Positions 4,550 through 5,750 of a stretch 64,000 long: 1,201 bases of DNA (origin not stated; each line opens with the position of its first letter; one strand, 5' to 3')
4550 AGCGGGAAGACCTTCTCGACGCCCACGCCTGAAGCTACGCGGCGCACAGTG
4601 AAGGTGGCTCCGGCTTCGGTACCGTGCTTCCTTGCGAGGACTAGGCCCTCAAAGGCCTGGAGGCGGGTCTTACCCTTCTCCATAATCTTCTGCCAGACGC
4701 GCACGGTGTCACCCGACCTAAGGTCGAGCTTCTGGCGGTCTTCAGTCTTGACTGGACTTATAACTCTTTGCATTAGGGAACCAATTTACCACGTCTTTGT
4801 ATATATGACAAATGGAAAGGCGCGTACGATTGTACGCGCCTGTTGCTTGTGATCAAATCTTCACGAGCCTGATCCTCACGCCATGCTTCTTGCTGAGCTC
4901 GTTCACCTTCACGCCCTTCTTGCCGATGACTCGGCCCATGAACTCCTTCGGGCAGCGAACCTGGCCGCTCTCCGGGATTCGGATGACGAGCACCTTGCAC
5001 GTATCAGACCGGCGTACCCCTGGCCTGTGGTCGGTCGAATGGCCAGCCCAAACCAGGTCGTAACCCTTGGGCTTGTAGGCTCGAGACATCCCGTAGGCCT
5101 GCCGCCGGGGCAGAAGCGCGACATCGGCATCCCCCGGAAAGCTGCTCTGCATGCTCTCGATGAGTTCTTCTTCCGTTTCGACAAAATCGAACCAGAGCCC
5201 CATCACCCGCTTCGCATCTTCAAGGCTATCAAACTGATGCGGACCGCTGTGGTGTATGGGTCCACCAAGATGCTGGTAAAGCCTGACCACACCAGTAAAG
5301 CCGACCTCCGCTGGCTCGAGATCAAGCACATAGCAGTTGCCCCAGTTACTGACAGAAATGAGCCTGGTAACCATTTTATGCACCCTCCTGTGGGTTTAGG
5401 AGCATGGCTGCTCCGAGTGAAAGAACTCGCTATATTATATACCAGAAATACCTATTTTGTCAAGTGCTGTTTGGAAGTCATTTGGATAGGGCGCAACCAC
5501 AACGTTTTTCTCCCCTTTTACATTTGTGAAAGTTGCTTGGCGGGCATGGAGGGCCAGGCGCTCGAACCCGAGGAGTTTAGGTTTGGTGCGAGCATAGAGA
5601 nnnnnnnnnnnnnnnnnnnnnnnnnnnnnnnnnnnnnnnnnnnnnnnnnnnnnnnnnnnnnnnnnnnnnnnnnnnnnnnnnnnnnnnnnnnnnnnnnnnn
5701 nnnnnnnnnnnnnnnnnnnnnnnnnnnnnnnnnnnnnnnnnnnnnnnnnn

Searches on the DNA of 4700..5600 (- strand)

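Call 34: search_rna_families(source=window, start=4700, end=5600, threshold=evalue, max_evalue=10)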
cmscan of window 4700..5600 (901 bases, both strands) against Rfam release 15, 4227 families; matches with E-value up to 10: 3.
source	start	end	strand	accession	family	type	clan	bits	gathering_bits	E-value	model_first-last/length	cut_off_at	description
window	4810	4856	-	RF02066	STnc320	Gene; sRNA;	-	22.2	50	0.15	1-55/55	no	Salmonella enterica sRNA STnc320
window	4736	4856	+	RF00121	MicC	Gene; sRNA;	-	21.1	90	1.9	1-123/123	no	MicC RNA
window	5503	5532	+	RF02888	BtsR1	Gene; sRNA;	-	17.1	66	1.5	1-51/51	no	Bacillus sRNA 1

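Call 58: build_rna_model(alignment_id=A4, structure=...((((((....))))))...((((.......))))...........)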
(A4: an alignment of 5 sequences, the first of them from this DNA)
Model R1 built from alignment A4 (5 sequences, 48 columns); structure: as given.
model positions 47; base pairs 10; branch points 1; effective number of sequences 5; information 1.057 bits per position. Calibrated on 0.2 Mb of random sequence (short: E-values are rough).
structure used (alignment columns):
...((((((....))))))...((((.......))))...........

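Call 59: search_with_rna_model(model_id=R1, sources=[window, L001, L002, L011, L012, L013, L014, L015], max_evalue=10, make_alignment=true, show_alignments=8)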
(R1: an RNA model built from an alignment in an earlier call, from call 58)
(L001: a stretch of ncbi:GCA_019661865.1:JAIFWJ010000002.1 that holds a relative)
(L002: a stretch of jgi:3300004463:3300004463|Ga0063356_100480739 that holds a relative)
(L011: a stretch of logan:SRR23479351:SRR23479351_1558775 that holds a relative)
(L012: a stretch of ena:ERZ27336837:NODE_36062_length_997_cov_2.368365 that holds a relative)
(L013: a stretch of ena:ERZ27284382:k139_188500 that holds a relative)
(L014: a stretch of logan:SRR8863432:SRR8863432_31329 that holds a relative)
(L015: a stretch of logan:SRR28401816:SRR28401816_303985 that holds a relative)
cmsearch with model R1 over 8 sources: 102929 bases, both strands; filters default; matches with E-value up to 10: 8.
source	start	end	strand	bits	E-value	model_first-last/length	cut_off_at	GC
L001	5958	6004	+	68.7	3.4e-18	1-47/47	no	0.55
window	5371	5417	-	67.8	6.6e-18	1-47/47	no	0.55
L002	510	555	+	65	4.6e-17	1-47/47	no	0.52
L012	880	927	+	62.3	3e-16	1-47/47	no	0.48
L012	269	314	+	52.7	2.6e-13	1-47/47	no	0.54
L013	4958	5004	+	18.6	0.0056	1-47/47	no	0.51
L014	224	270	+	18.6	0.0056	1-47/47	no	0.51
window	32327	32370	+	9.2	4.2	1-47/47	no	0.59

Alignment A5: 8 matches aligned to the model, 62 columns, each read 5' to 3' on its own strand. Consensus structure (alignment columns), stored with it:
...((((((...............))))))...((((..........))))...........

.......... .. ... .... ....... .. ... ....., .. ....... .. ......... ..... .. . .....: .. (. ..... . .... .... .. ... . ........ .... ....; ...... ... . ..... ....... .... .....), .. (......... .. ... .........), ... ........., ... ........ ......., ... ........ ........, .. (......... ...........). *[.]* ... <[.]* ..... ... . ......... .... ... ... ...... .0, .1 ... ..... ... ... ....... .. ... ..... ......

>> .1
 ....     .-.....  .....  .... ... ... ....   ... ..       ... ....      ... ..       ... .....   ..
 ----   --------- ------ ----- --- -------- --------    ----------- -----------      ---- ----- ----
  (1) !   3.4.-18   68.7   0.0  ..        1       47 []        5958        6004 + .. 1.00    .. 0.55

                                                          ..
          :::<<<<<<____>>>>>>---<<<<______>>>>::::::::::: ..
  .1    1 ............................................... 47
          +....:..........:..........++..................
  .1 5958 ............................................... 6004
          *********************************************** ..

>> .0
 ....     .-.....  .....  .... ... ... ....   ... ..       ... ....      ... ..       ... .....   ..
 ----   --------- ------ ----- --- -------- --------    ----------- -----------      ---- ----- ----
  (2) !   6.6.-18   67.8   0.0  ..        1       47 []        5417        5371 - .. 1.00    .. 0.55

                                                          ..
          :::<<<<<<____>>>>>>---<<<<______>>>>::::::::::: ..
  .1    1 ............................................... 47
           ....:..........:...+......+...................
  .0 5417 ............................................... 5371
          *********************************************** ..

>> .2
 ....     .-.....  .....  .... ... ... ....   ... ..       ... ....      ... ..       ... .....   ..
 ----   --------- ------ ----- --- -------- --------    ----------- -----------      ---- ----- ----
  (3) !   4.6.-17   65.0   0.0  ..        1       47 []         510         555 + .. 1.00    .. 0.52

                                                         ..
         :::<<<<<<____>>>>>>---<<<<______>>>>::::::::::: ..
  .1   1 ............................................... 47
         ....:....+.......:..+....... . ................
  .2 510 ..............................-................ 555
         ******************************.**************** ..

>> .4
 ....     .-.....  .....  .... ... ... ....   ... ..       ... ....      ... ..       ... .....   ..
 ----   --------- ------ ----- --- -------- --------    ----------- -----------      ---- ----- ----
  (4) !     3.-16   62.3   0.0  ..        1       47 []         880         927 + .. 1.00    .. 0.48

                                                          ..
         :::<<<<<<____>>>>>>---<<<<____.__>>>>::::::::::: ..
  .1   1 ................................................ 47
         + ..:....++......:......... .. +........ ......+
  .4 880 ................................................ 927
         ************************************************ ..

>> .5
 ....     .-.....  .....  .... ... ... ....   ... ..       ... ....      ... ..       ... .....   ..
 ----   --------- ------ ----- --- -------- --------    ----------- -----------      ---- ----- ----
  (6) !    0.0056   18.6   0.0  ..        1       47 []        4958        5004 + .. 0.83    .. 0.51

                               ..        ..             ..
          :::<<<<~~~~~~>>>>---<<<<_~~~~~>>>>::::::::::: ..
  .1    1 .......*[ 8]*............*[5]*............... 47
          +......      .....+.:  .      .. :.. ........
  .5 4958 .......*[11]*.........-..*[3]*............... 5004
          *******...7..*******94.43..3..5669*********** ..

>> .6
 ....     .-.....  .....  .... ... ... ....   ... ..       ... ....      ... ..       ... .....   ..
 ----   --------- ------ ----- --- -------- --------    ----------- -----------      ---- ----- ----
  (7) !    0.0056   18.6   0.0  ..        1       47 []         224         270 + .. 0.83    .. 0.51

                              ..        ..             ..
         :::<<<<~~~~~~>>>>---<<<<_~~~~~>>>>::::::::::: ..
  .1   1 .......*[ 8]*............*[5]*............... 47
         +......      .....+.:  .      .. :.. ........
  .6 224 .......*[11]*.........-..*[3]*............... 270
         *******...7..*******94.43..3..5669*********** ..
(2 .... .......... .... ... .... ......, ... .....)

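Call 65: search_with_rna_model(model_id=R1, sources=[L026, L027, L028, L030, L011, L015], max_evalue=10, filters=off, show_alignments=6)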
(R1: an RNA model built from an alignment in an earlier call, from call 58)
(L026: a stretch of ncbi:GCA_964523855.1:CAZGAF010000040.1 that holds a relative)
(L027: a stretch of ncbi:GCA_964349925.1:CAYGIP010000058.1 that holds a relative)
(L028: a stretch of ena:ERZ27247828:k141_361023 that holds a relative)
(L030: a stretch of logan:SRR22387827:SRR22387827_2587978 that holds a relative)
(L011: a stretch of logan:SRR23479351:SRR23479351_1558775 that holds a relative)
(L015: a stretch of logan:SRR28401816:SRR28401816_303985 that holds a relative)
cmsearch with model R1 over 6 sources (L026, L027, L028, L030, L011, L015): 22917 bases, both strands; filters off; matches with E-value up to 10: 10.
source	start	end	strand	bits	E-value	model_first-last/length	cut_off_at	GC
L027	1107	1153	+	53.8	2.5e-14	1-47/47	no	0.47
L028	338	384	+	53.8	2.5e-14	1-47/47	no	0.47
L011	618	677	+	10.9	0.27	1-47/47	no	0.32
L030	1691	1723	-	9.1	1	1-47/47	no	0.3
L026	3352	3367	+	8.5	1.5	4-19/47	no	0.62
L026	2958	3004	+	7.9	2.3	1-47/47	no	0.43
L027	3763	3777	-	7.4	3.2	1-47/47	no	0.33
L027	3299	3340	+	7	4.2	1-47/47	no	0.48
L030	712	737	+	6.6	5.4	1-47/47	no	0.54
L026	6299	6310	-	6.1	7.9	1-47/47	no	0.33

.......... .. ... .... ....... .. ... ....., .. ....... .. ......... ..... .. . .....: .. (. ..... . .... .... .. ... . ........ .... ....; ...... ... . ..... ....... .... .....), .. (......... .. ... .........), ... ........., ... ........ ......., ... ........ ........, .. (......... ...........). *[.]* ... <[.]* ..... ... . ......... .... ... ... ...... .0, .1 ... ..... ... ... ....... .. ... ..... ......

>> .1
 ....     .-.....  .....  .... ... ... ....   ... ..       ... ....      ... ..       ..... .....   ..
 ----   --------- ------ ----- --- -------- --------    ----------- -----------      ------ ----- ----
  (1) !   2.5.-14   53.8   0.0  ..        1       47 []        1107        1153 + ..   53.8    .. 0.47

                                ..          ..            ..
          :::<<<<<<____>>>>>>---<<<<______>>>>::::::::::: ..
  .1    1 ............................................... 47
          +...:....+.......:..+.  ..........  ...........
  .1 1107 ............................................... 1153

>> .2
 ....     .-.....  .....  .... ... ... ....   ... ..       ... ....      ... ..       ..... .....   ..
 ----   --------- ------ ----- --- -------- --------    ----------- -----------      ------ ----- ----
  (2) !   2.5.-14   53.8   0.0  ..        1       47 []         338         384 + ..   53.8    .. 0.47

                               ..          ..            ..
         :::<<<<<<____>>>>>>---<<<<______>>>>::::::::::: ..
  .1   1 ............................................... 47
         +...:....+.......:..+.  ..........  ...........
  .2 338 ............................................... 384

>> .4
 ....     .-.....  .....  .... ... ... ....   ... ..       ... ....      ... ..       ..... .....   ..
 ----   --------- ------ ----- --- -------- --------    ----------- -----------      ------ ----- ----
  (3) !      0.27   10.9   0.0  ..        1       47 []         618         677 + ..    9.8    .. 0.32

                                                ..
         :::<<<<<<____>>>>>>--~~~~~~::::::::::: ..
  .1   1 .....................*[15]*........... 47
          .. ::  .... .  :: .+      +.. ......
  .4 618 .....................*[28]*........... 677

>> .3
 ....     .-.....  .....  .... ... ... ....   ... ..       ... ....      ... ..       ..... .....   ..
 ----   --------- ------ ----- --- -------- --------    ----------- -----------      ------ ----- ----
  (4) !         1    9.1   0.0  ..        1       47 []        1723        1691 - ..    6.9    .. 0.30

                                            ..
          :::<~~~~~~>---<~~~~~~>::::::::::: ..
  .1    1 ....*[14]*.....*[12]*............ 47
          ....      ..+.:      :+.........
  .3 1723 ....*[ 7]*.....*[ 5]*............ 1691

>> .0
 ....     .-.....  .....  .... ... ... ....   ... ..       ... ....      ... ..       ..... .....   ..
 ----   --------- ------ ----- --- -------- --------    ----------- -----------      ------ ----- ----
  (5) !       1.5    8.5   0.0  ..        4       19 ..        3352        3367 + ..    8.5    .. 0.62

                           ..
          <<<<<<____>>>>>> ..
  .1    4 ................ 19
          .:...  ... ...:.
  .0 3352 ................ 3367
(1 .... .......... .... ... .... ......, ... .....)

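Call 81: search_with_rna_model(model_id=R1, sources=[window, L003, L002, L012, L013, L026, L027], max_evalue=10, filters=off, make_alignment=true)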
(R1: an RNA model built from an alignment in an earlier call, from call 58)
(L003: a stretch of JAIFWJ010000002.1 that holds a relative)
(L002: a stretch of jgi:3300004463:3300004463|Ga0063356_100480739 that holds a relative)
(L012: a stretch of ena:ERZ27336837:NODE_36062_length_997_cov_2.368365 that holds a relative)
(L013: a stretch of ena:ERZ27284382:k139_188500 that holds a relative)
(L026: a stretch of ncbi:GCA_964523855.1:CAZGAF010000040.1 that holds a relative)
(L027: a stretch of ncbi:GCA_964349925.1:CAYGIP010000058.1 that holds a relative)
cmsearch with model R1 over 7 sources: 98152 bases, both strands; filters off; matches with E-value up to 10: 15.
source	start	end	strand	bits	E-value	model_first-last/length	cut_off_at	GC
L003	3958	4004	+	68.7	3.3e-18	1-47/47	no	0.55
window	5371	5417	-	67.8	6.3e-18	1-47/47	no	0.55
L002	510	555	+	65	4.4e-17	1-47/47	no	0.52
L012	880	927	+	62.3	2.9e-16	1-47/47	no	0.48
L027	1107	1153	+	53.8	1.1e-13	1-47/47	no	0.47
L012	269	314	+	52.7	2.5e-13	1-47/47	no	0.54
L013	4958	5004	+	18.6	0.0053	1-47/47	no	0.51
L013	3950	3992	-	11.4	0.84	1-47/47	no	0.37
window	32327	32370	+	9.1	4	1-47/47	no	0.59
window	6255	6293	-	9.1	4.1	1-47/47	no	0.44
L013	1104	1117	+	9.1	4.2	1-47/47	no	0.36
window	7221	7237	-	9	4.3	1-47/47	no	0.29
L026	3352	3367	+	8.5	6.3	4-19/47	no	0.62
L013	2477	2494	+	7.9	9.6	1-47/47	no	0.28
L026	2958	3004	+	7.9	9.7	1-47/47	no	0.43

Alignment A6: 15 matches aligned to the model, 72 columns, each read 5' to 3' on its own strand. Consensus structure (alignment columns), stored with it:
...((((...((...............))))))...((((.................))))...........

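Call 87: search_rna_families(sources=[L011, L012, L002, L027], threshold=gathering)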
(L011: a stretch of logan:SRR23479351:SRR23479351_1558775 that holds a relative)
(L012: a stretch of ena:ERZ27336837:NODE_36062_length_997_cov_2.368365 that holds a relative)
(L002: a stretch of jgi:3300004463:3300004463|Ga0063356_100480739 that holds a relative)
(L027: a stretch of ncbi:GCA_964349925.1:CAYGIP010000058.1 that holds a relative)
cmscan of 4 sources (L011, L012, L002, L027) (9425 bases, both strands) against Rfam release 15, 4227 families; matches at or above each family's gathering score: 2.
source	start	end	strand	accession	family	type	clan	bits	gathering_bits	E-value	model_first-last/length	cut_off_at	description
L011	277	383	+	RF00001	5S_rRNA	Gene; rRNA;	CL00113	76.2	38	3.4e-15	1-120/120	no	5S ribosomal RNA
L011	23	93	+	RF00005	tRNA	Gene; tRNA;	CL00001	55.5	29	4.4e-10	1-71/71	no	tRNA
